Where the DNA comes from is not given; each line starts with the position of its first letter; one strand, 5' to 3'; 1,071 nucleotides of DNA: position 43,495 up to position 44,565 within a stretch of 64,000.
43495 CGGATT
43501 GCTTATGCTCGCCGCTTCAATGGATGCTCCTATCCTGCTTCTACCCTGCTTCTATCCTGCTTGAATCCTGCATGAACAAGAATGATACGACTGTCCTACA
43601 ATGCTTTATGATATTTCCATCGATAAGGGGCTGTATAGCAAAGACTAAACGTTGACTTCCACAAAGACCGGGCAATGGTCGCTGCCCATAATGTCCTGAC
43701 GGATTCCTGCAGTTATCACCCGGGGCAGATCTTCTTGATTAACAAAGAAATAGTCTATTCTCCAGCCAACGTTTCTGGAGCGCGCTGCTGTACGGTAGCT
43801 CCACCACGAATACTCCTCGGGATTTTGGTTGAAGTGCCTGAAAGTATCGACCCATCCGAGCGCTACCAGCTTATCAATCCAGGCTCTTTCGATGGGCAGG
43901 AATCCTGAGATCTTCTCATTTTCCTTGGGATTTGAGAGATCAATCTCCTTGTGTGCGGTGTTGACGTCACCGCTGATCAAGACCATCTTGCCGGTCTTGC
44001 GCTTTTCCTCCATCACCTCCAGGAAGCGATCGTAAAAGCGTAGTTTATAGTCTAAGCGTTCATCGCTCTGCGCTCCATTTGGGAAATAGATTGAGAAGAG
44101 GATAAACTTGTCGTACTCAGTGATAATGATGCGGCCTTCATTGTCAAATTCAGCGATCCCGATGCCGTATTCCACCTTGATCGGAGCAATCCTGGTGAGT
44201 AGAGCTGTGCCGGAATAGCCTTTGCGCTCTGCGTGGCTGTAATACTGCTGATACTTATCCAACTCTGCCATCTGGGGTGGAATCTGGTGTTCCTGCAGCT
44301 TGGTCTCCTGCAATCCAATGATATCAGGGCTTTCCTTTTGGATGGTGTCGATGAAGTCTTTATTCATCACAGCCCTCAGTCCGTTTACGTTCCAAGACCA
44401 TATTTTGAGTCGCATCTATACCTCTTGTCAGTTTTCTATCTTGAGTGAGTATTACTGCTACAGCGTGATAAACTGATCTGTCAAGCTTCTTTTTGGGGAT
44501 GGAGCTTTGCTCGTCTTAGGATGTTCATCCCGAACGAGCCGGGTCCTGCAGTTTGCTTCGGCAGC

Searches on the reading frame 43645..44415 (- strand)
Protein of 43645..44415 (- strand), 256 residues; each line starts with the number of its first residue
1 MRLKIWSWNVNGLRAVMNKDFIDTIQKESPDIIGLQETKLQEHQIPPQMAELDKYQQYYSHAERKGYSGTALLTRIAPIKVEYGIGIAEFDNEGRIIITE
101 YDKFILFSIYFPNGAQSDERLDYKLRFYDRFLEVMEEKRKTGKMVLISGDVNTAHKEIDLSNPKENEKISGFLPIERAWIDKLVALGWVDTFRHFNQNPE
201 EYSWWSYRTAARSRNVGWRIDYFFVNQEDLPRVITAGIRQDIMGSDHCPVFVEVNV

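Call 14: search_protein_families(library=pfam, proteins=[window:43645-44415:-])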
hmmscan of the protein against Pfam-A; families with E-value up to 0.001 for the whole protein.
window:43645-44415:- (256 aa): 2 families
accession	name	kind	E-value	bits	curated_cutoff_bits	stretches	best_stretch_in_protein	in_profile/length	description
PF03372.29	Exo_endo_phos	-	2.2e-29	103.2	24.5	1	7-247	2-225/225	Endonuclease/Exonuclease/phosphatase family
PF14529.12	Exo_endo_phos_2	-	0.00069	19.9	27.4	0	106-250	3-116/117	Endonuclease-reverse transcriptase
